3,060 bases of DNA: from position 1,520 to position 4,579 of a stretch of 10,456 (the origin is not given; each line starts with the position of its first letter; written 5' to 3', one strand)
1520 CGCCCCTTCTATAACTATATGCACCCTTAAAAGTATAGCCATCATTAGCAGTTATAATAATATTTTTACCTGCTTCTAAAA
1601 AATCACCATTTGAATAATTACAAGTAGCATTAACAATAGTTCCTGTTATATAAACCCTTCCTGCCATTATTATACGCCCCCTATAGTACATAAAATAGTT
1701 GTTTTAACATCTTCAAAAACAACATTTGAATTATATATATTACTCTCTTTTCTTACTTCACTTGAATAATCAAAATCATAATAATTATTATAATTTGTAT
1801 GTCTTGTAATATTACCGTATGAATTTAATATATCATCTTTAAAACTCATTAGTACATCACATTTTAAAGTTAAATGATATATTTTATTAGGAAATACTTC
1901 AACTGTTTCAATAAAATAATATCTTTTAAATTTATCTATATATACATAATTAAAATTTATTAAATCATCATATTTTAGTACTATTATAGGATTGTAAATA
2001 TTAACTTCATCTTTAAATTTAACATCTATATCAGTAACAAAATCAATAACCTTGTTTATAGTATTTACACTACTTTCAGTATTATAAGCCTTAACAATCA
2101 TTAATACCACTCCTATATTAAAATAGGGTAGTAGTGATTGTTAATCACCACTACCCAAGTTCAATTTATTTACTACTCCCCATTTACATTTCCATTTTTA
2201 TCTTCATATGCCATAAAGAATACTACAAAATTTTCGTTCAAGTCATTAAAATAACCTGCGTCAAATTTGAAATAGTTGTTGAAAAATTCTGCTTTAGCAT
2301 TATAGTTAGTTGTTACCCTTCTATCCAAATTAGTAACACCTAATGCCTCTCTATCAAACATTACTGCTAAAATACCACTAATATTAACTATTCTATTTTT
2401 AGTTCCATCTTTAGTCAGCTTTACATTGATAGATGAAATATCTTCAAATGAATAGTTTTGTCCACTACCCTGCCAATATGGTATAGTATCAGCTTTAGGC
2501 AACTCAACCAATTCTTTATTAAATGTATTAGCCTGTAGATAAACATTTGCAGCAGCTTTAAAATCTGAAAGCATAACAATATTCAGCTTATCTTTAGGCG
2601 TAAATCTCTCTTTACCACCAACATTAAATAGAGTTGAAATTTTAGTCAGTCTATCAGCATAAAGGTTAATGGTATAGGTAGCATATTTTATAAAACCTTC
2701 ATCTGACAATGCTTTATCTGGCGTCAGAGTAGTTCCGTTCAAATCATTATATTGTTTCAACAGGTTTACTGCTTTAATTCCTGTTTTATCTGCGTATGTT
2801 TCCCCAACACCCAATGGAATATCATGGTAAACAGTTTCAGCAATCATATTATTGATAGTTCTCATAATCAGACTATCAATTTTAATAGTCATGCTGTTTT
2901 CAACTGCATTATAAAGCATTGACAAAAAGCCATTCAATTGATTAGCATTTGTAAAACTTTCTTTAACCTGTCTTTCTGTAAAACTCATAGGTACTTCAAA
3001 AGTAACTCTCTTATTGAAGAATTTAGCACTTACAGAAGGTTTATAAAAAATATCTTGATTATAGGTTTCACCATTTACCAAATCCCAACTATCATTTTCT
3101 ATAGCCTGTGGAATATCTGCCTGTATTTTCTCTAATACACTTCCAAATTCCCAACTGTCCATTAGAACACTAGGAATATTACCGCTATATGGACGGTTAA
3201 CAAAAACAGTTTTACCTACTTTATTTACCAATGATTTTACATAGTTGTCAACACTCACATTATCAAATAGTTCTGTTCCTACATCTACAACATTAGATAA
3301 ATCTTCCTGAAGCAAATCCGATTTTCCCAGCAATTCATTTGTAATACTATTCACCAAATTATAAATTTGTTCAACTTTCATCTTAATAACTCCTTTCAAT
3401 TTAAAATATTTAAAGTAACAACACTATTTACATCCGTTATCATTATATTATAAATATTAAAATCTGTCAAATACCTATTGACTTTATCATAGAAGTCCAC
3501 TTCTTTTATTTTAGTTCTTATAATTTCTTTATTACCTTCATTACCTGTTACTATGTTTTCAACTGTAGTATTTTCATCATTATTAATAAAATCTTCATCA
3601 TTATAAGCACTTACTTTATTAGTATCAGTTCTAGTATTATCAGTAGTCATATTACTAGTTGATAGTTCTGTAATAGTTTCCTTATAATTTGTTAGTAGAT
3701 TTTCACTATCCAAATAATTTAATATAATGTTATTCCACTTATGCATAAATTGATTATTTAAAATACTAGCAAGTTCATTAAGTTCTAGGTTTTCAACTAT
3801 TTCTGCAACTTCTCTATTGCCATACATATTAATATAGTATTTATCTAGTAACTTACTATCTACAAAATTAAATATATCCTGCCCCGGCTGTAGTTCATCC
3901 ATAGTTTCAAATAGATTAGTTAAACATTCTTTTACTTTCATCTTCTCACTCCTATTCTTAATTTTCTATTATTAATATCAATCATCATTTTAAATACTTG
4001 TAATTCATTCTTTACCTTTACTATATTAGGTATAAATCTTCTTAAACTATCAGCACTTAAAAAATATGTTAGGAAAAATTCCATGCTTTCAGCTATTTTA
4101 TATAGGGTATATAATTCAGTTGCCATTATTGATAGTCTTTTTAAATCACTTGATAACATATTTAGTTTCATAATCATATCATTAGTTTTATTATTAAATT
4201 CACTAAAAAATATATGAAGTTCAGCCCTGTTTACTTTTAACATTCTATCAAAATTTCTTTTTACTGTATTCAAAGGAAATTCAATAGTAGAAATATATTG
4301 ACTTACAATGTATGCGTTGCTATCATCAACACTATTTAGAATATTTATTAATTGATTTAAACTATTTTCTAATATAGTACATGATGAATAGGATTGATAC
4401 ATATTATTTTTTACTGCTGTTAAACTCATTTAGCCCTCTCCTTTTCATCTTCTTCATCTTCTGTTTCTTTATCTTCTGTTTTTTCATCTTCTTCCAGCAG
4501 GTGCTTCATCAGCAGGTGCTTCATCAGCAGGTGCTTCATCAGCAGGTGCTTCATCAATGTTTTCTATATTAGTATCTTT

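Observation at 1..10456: Complete 10.4-kb ITR-bounded, protein-primed podovirus genome, about half the size of classical phi29-like phages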

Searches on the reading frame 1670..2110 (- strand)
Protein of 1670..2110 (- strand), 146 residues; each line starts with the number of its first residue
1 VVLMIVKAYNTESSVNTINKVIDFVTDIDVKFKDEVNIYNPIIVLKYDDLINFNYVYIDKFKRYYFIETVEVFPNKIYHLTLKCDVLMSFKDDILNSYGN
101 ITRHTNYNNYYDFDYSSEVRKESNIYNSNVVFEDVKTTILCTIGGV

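Call 7: search_protein_families(library=pfam, proteins=[window:1670-2110:-], max_evalue=0.01)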
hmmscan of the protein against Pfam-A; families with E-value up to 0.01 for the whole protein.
window:1670-2110:- (146 aa): 0 families

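Call 8: search_protein_families(library=phrogs, proteins=[window:1670-2110:-], max_evalue=0.01)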
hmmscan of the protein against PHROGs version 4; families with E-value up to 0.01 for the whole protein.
window:1670-2110:- (146 aa): 0 families

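Call 66: search_solved_structures(query=A5, max_evalue=10)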
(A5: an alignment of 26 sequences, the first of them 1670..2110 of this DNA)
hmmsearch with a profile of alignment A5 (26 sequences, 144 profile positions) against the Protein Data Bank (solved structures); distinct sequences matched with E-value up to 10: 3.
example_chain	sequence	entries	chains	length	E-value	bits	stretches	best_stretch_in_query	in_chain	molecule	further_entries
4eo2_A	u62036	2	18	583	0.0013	21.8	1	24-111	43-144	Major tail protein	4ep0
8egs_Y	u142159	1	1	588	0.01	18.9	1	28-131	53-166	Major tail protein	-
5fb4_A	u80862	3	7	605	0.047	16.8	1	62-102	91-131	Distal tube protein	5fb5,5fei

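Call 85: search_protein_families(library=ncbifam, proteins=[window:1670-2110:-], max_evalue=0.1)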
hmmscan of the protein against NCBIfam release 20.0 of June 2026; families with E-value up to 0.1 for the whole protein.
window:1670-2110:- (146 aa): 0 families

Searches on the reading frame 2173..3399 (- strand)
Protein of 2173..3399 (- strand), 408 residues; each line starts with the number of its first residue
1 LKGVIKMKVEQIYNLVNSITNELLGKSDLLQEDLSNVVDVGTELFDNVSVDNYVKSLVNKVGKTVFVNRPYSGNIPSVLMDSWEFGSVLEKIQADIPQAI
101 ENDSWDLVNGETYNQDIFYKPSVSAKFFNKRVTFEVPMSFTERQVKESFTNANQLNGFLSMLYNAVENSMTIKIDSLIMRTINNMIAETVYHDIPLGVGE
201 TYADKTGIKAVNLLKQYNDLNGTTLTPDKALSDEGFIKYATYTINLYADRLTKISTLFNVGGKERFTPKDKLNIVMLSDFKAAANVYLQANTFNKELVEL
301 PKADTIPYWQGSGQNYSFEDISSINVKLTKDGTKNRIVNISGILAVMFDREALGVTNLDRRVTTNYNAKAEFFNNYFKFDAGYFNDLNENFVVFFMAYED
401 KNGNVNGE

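Call 7: search_protein_families(library=pfam, proteins=[window:2173-3399:-], max_evalue=0.01)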
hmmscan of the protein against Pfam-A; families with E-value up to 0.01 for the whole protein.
window:2173-3399:- (408 aa): 1 family
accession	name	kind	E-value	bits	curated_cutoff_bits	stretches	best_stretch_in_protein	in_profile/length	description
PF25622.1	Phi29_MCP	-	1.7e-58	199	27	1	16-395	1-323/323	Phi29-like phage major capsid protein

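Call 8: search_protein_families(library=phrogs, proteins=[window:2173-3399:-], max_evalue=0.01)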
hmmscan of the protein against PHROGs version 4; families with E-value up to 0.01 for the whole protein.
window:2173-3399:- (408 aa): 1 family
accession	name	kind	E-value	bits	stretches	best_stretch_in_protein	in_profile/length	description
phrog_2006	-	head and packaging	1.7e-41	143.5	1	5-399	3-378/385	major head protein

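Call 11: search_dna_similar(query=window:2173-3399:-, collection=phages, mode=protein, max_rows=40)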
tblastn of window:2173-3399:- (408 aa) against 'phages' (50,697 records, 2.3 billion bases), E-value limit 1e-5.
Records with a match: 22; places in all: 22; records where one place covers at least 80% of the query: 19.
Best place of each record, by identity: 60-80% 1; <60% 21.
By first word of the organism name: Bacteriophage 8; Salmonella 7; Amedibacillus 2; Acinetobacter 1; Shigella 1; Enterobacter 1; Vibrio 1; Pectobacterium 1.
By host as written in the record: - 10; Salmonella enterica subsp. enterica serovar Enteritidis PT1 4; Salmonella enterica subsp. enterica serovar Enteritidis 2; Amedibacillus_QUJU_s CSC70 2; Shigella flexneri (EUROGROUP BIOLAB strain) 1; Salmonella enterica subsp. enterica serovar Kentucky 1; Enterobacter hormaechei 156 1; Pectobacterium sp. 1.
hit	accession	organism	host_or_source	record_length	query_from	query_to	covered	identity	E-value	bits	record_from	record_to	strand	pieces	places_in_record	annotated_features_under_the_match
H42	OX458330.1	Acinetobacter phage Phanie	wastewater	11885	7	397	96%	60.1%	4e-156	493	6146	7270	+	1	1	putative major head protein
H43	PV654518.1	Shigella phage vB_SHGBLB0004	Shigella flexneri (EUROGROUP BIOLAB ...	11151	1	403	99%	57.2%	3e-150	476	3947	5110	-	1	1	hypothetical protein (x2)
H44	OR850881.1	Salmonella phage S.Kent 1-2-1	Salmonella enterica subsp. enterica ...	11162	7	397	96%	57.4%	1e-148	471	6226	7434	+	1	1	record has no annotation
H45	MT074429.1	Salmonella phage astrithr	Salmonella enterica subsp. enterica ...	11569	5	397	96%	56.2%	3e-145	461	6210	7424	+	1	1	hypothetical protein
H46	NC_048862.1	Salmonella phage astrithr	Salmonella enterica subsp. enterica ...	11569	5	397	96%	56.2%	3e-145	461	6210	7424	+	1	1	major head protein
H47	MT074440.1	Salmonella phage assan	Salmonella enterica subsp. enterica ...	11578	5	397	96%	55.9%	5e-145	461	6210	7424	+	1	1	hypothetical protein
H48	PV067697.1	Enterobacter phage Entb_47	Enterobacter hormaechei 156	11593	7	397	96%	56.2%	2e-142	453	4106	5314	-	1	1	hypothetical protein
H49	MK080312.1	Salmonella phage Astrid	Salmonella enterica subsp. enterica ...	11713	5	397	96%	55.7%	2e-145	462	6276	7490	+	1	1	putative major head protein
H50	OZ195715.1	Vibrio phage K58 g2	Seawater and oysters mix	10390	6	396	96%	54.6%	2e-142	453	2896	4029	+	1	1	major head protein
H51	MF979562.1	Pectobacterium phage DU_PP_III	Pectobacterium sp.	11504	5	397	96%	54.3%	1e-144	459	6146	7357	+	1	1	hypothetical protein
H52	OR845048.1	Salmonella phage S.Ent 1-35-3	Salmonella enterica subsp. enterica ...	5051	131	397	65%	55.7%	4e-90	303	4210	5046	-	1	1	record has no annotation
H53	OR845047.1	Salmonella phage S.Ent 1-35-3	Salmonella enterica subsp. enterica ...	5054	131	397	65%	54.9%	3e-90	303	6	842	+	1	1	record has no annotation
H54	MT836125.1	Bacteriophage sp.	human fecal samples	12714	9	397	95%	34.6%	2e-65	231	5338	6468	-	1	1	record has no annotation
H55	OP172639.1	Amedibacillus phage AD70P3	Amedibacillus_QUJU_s CSC70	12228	2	396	97%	30.7%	1e-51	191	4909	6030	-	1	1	hypothetical protein (x2)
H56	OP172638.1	Amedibacillus phage AD70P2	Amedibacillus_QUJU_s CSC70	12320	2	396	97%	30.7%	4e-51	190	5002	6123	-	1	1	hypothetical protein (x2)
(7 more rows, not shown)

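Call 30: find_related_loci(query=window:2173-3399:-, collection=viral_contigs, flank=10000)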
Query window:2173-3399:- (408 aa) in viral_contigs; peptide patterns used: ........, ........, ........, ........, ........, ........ (x = any residue, [..] = any of these).
341 stretches matched a pattern; 335 encode a relative of the query (tblastn E <= 1e-3); the best 80 are kept; 80 distinct loci.
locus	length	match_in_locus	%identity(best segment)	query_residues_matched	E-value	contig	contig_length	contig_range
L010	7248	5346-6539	91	1-398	0e+0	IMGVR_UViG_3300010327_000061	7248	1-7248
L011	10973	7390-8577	89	2-397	0e+0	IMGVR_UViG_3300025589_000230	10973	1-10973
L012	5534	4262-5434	87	7-397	0e+0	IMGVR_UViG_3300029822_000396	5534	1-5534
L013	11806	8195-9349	69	7-396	0e+0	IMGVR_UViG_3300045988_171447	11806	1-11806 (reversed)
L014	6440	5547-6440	92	1-298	0e+0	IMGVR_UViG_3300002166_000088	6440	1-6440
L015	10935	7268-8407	70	7-390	1e-179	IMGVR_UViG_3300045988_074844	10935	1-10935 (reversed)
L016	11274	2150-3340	65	1-396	5e-179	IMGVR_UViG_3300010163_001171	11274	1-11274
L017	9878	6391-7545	66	2-389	8e-178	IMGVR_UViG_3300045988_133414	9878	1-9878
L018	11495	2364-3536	65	7-396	1e-176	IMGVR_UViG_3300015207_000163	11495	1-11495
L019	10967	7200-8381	65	6-397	7e-176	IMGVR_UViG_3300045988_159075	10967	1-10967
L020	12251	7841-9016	65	6-397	6e-176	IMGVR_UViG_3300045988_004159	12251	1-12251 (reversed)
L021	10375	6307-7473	65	7-397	9e-176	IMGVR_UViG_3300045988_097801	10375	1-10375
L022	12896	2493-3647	65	5-397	4e-175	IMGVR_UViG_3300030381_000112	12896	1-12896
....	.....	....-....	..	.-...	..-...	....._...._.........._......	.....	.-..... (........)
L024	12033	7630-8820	65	4-397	6e-175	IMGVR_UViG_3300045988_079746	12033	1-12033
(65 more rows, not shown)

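Call 51: find_related_loci(query=window:2173-3399:-, collection=genome_contigs, flank=10000)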
Query window:2173-3399:- (408 aa) in genome_contigs; peptide patterns used: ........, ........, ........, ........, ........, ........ (x = any residue, [..] = any of these).
138 stretches matched a pattern; 31 encode a relative of the query (tblastn E <= 1e-3); 31 distinct loci.
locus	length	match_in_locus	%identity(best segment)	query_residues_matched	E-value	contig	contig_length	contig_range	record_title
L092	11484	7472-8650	66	2-397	0e+0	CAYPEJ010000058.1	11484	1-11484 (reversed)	MAG TPA_asm: uncultured Anaeromicropila sp. isolate SRP313737_co1_106 genome assembly, contig: NODE_8577_length_11484_co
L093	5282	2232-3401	67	7-396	0e+0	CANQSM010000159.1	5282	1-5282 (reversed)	MAG: uncultured Phocaeicola sp. isolate Lapin-021__bin16 genome assembly, contig: Lapin-021__NODE_19011_length_5282_cov_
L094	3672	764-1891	67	7-397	0e+0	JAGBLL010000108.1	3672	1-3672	MAG: Bacilli bacterium isolate RGIG9223 Water_deer_Rumen-2__c434618, whole genome shotgun sequence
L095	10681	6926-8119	64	6-397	1e-173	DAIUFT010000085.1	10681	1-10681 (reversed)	MAG TPA_asm: Prevotella sp. isolate CTOTU45218 NODE_1506_length_10681_cov_253.353856, whole genome shotgun sequence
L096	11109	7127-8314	64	6-396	1e-172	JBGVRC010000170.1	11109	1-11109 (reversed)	MAG: Candidatus Scatosoma sp. isolate fecal_MAG_15 fecal_MAG_15_contig_0170, whole genome shotgun sequence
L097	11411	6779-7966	64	5-397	1e-171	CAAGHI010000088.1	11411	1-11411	TPA_asm: Candidatus Gastranaerophilales bacterium, isolate HGM07946, WGS project CAAGHI010000000 data, contig: SRS476271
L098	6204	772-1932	63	6-397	2e-173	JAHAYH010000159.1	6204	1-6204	MAG: Caryophanon sp. isolate MBin.002 k101_375508, whole genome shotgun sequence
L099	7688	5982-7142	62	7-397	4e-170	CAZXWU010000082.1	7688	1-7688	MAG TPA_asm: uncultured Tissierella sp. isolate SRP294416_co2_71 genome assembly, contig: NODE_15889_length_7688_cov_6.3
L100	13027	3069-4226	63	6-397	5e-170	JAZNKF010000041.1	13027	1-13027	MAG: Acutalibacteraceae bacterium isolate T1900044677_TS20190143.MAGScoT_cleanbin_000009 SGB_1644_k141_2356190, whole ge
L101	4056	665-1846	62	7-397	1e-172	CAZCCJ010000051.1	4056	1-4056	MAG TPA_asm: uncultured Staphylococcaceae bacterium isolate binchicken_co354_213 genome assembly, contig: NODE_25523_len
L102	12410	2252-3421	61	5-401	1e-165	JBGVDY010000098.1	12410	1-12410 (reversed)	MAG: Acutalibacteraceae bacterium isolate fecal_MAG_426 fecal_MAG_426_contig_0098, whole genome shotgun sequence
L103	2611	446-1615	61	6-397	9e-176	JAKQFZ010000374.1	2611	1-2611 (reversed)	MAG: Candidatus Omnitrophota bacterium isolate USDE_maxbin.238_sub k141_1399646, whole genome shotgun sequence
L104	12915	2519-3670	61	7-397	4e-164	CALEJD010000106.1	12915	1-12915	MAG TPA_asm: uncultured Clostridia bacterium isolate SRR6425761_bin.84_CONCOCT_v1.1_MAG genome assembly, contig: ERZ1767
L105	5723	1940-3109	61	2-397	4e-166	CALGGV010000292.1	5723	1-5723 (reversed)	MAG TPA_asm: uncultured Selenomonadales bacterium isolate ERR1278104_bin.38_CONCOCT_v1.1_MAG genome assembly, contig: ER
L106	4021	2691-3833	63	7-397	5e-169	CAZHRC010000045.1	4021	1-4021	MAG TPA_asm: uncultured Peptoniphilaceae bacterium isolate SRP192927_co2_599 genome assembly, contig: NODE_55685_length_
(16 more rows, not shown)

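Call 89: search_solved_structures(query=window:2173-3399:-, max_evalue=0.01)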
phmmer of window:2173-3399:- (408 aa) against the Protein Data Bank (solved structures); distinct sequences matched with E-value up to 0.01: 0.

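Call 111: search_protein_families(library=pfam, proteins=[L011:9074-10678:+, L011:5109-6353:+, L011:6355-6846:+, L011:6843-7388:+, L011:414-782:+, L011:827-1057:+], max_evalue=0.01)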
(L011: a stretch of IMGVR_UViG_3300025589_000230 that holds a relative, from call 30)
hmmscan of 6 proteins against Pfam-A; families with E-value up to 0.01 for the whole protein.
L011:9074-10678:+ (534 aa): 1 family
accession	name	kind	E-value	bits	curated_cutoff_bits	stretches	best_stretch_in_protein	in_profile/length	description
PF02722.21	MOSP_C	-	0.0084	16.3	25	0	342-437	54-143/205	Major Outer Sheath Protein C-terminal domain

L011:5109-6353:+ (414 aa): 2 families
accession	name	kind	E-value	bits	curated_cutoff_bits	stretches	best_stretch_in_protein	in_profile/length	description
PF05352.17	Phage_connector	-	5.6e-21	75.7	25.6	1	28-276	20-277/281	Phage Connector (GP10)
PF12132.13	DUF3587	-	8e-05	22.7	25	1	203-281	54-134/201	Protein of unknown function (DUF3587)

L011:6355-6846:+ (163 aa): 0 families

L011:6843-7388:+ (181 aa): 0 families

L011:414-782:+ (122 aa): 0 families

L011:827-1057:+ (76 aa): 0 families

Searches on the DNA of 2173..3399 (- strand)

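Call 116: search_rna_families(sources=[L011, L123, L003], threshold=evalue, max_evalue=1)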
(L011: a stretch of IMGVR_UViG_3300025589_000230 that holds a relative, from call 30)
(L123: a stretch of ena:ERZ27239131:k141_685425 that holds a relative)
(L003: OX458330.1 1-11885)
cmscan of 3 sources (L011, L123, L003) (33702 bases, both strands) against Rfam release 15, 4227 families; matches with E-value up to 1: 1.
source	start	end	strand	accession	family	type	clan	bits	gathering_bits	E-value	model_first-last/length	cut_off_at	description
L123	9215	9272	+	RF01196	snoZ30a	Gene; snRNA; snoRNA; CD-box;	-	24.6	80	0.11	1-92/92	no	Small nucleolar RNA Z30a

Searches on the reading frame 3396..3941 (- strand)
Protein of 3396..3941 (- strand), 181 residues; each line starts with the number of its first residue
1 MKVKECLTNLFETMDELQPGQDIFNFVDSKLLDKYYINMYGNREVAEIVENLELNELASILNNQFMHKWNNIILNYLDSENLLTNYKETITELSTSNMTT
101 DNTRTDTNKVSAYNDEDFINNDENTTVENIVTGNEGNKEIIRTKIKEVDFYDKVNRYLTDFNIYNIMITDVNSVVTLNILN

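Call 7: search_protein_families(library=pfam, proteins=[window:3396-3941:-], max_evalue=0.01)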
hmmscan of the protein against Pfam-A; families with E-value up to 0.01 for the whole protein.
window:3396-3941:- (181 aa): 0 families

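Call 8: search_protein_families(library=phrogs, proteins=[window:3396-3941:-], max_evalue=0.01)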
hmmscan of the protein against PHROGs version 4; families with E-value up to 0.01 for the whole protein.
window:3396-3941:- (181 aa): 1 family
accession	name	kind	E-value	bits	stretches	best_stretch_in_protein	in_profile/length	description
phrog_1877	-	DNA, RNA and nucleotide metabolism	0.0022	18.9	1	49-141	40-128/129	DNA binding protein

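Call 68: search_solved_structures(query=A4, max_evalue=10)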
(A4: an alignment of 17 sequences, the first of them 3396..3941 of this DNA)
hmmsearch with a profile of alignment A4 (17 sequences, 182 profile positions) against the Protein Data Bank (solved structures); distinct sequences matched with E-value up to 10: 2.
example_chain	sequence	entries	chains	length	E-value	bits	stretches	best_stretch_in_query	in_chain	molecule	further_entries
1f1o_A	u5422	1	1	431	0.87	12.7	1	18-76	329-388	ADENYLOSUCCINATE LYASE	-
5u0p_2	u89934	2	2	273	1.3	12.1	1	70-156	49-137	Mediator complex subunit 27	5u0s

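Call 85: search_protein_families(library=ncbifam, proteins=[window:3396-3941:-], max_evalue=0.1)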
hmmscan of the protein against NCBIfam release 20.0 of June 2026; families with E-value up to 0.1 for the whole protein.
window:3396-3941:- (181 aa): 0 families

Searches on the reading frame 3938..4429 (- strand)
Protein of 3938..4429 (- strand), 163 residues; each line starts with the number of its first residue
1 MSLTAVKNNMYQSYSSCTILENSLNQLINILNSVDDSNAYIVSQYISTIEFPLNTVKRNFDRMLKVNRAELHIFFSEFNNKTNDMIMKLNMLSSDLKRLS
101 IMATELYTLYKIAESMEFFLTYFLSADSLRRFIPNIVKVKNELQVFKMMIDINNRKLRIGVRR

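Call 7: search_protein_families(library=pfam, proteins=[window:3938-4429:-], max_evalue=0.01)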
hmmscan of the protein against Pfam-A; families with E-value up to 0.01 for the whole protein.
window:3938-4429:- (163 aa): 0 families

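Call 8: search_protein_families(library=phrogs, proteins=[window:3938-4429:-], max_evalue=0.01)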
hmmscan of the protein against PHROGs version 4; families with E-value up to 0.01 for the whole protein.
window:3938-4429:- (163 aa): 0 families

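Call 85: search_protein_families(library=ncbifam, proteins=[window:3938-4429:-], max_evalue=0.1)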
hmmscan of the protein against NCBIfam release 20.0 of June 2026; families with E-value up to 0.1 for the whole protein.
window:3938-4429:- (163 aa): 1 family
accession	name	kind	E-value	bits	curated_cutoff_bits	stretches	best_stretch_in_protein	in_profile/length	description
NF052532.1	TransRegPagRBaca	equivalog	0.025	14.7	170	1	29-90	31-96/99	transcriptional repressor PagR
